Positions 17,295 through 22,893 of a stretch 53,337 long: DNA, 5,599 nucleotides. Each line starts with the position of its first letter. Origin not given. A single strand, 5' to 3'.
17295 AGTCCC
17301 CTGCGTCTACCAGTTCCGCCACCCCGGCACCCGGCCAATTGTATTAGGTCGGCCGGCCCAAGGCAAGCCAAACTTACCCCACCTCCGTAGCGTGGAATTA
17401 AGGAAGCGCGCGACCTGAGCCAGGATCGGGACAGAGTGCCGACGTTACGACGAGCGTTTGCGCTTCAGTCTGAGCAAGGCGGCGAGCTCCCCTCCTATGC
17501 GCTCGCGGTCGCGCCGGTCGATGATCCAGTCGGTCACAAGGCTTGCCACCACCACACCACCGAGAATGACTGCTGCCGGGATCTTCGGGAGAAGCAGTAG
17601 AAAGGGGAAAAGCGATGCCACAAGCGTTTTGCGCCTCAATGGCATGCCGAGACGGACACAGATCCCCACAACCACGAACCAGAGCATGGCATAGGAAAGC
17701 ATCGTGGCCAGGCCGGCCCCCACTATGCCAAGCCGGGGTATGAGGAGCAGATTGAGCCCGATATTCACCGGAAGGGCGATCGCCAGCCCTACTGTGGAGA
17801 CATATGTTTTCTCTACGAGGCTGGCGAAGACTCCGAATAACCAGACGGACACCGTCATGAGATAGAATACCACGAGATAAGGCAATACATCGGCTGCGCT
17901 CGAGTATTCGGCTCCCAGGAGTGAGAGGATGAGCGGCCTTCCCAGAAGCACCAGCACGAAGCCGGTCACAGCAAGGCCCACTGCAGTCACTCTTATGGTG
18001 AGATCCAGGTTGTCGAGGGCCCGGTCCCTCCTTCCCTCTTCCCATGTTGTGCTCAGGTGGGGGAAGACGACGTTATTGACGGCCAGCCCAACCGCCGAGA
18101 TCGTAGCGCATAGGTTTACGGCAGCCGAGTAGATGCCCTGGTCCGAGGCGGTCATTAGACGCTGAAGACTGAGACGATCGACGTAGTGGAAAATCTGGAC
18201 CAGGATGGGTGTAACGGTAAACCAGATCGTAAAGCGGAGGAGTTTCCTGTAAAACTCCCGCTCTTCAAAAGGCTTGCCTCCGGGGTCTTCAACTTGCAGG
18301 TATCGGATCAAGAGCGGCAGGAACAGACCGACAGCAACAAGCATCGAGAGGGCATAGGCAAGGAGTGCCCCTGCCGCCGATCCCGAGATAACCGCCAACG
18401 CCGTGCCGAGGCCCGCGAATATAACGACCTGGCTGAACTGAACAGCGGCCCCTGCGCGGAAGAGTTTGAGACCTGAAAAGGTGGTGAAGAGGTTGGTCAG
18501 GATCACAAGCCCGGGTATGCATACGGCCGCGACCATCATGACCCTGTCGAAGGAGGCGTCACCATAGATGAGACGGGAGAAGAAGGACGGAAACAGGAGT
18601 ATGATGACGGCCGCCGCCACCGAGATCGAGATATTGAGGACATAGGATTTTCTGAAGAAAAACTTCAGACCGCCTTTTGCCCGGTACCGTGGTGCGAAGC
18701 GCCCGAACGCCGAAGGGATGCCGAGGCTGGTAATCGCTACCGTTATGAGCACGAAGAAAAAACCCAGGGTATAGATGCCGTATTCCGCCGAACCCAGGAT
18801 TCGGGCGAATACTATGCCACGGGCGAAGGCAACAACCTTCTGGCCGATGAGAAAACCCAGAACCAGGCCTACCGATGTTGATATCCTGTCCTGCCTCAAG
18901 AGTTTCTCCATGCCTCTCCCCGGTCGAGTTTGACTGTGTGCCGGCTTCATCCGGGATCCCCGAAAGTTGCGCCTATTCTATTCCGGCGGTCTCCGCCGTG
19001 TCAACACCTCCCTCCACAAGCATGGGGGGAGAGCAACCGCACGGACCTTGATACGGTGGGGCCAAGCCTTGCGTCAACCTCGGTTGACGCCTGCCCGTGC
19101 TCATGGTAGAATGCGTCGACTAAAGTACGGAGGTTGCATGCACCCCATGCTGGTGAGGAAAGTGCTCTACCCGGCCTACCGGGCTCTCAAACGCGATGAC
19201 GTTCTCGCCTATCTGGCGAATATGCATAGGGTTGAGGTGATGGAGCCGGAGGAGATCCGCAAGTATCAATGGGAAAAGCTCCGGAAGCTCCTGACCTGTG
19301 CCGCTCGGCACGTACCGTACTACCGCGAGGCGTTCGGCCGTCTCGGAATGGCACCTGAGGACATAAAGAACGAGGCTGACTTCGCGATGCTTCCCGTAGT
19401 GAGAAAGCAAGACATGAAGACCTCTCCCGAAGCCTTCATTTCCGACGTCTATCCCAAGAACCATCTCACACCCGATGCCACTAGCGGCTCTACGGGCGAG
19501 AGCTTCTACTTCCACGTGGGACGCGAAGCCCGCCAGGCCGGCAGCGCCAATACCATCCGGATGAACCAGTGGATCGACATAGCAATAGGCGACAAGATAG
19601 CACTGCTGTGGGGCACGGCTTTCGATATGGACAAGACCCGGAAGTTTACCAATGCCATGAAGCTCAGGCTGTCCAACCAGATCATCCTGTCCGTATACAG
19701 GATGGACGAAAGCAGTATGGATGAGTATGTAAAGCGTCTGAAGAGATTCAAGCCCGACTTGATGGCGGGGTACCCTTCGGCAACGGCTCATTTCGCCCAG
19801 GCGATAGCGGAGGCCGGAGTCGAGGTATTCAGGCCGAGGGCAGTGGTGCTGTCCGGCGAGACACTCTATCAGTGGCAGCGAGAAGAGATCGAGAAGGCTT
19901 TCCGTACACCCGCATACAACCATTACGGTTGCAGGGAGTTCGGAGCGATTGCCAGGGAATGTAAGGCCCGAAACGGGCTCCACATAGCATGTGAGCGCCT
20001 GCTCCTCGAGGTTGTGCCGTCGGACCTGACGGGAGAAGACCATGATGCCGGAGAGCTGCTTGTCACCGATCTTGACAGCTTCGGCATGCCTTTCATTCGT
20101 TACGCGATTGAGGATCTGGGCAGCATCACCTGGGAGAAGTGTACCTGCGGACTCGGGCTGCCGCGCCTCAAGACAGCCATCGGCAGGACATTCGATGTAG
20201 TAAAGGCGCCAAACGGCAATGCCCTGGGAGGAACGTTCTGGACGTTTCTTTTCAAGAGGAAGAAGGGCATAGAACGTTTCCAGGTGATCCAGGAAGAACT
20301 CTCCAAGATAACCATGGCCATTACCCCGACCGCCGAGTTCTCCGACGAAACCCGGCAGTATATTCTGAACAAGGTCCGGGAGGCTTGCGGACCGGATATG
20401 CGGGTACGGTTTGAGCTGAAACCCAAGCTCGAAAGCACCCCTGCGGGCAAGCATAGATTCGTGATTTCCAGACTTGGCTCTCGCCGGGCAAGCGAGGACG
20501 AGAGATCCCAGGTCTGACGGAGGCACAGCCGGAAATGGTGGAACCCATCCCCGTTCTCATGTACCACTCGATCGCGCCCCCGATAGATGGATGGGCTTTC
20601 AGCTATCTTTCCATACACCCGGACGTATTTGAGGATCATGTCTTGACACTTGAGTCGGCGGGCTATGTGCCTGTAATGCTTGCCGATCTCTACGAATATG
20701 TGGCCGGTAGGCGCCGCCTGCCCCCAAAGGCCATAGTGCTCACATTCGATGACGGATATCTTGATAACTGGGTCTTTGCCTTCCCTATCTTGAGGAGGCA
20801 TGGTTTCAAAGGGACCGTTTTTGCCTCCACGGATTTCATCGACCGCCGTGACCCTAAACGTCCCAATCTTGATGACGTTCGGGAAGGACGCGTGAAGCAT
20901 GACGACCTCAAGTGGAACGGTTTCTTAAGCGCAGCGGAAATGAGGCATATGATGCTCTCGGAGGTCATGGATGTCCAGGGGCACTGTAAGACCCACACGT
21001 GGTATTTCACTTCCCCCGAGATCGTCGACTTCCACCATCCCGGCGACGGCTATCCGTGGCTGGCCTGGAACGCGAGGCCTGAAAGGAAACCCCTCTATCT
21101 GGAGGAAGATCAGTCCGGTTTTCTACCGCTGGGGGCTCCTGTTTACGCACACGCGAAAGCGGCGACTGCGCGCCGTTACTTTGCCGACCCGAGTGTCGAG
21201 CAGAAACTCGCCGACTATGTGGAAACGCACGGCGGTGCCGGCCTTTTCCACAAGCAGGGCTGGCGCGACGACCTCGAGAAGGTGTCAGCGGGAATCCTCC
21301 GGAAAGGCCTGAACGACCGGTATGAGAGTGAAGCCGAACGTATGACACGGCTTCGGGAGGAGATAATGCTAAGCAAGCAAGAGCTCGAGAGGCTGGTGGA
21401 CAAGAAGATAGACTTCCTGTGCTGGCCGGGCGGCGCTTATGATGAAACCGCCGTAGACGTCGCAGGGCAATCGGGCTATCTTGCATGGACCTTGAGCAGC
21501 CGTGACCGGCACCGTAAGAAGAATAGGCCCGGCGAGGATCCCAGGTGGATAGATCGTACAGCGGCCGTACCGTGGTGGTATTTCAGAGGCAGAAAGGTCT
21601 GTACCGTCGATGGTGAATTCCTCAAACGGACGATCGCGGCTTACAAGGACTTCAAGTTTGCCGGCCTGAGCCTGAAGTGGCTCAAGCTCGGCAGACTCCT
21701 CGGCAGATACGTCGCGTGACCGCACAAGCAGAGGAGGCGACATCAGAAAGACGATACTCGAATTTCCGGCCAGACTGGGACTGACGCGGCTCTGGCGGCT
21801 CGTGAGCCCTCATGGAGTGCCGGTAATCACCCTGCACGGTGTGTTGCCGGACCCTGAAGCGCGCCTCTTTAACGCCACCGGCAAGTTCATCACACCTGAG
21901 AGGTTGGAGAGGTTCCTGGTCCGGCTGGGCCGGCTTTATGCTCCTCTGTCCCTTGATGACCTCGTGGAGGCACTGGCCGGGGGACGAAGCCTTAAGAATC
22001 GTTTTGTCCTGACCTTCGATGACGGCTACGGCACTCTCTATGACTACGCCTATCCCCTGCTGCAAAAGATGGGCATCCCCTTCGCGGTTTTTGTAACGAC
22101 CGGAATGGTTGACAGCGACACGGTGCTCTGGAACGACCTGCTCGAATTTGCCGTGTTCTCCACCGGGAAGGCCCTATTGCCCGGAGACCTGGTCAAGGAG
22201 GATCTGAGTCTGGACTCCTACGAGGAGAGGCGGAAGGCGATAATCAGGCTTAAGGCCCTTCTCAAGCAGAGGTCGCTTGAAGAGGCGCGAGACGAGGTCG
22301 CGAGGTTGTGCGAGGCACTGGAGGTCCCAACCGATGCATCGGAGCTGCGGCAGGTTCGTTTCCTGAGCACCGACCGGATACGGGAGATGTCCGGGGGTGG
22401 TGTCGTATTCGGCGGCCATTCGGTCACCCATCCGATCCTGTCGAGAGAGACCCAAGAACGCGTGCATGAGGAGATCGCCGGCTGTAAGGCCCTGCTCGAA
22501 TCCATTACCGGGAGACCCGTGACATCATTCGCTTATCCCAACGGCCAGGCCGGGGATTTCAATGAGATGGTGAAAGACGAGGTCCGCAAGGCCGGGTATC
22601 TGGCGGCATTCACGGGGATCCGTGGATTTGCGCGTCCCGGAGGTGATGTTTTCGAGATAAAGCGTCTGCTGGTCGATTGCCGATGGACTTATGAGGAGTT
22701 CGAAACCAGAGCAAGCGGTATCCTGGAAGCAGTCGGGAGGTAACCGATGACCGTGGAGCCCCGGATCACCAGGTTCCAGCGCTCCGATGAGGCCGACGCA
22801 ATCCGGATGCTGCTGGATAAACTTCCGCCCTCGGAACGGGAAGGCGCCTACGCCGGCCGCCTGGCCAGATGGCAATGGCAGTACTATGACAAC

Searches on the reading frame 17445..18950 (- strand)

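Call 59: search_protein_families(library=pfam, proteins=[window:17445-18950:-], max_evalue=0.00001)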
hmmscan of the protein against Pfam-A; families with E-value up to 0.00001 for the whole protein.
window:17445-18950:- (501 aa): 3 families
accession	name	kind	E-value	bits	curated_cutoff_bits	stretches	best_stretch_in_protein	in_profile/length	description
PF01943.22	Polysacc_synt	-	6.2e-21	75.5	28.2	1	36-302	14-273/274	Polysaccharide biosynthesis protein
PF13440.11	Polysacc_synt_3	-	2.5e-13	50.3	23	1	47-353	1-292/293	Polysaccharide biosynthesis protein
PF03023.19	MurJ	-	1.4e-06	27.7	27.4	1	95-430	52-399/451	Lipid II flippase MurJ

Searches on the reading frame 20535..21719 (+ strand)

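Call 59: search_protein_families(library=pfam, proteins=[window:20535-21719:+], max_evalue=0.00001)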
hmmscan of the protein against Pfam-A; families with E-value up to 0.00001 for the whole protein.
window:20535-21719:+ (394 aa): 1 family
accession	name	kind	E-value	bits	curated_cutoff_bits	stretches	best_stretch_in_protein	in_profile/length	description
PF01522.26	Polysacc_deac_1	-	1.5e-14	54.5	23.1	1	61-157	3-71/124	Polysaccharide deacetylase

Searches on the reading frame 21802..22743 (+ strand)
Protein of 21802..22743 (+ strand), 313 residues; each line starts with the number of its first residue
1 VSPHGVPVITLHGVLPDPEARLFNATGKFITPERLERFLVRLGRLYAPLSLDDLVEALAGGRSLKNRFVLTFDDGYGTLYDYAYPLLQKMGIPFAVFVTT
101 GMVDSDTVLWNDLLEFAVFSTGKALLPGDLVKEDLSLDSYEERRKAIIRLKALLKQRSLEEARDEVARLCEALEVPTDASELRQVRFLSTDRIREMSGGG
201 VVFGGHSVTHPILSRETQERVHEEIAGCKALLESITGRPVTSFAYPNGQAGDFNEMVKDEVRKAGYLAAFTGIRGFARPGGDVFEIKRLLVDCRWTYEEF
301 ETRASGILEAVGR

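Call 59: search_protein_families(library=pfam, proteins=[window:21802-22743:+], max_evalue=0.00001)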
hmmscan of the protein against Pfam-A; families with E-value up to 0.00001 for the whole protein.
window:21802-22743:+ (313 aa): 1 family
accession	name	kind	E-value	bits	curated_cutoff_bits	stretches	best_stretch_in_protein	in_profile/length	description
PF01522.26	Polysacc_deac_1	-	1.2e-23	83.8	23.1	1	65-267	6-122/124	Polysaccharide deacetylase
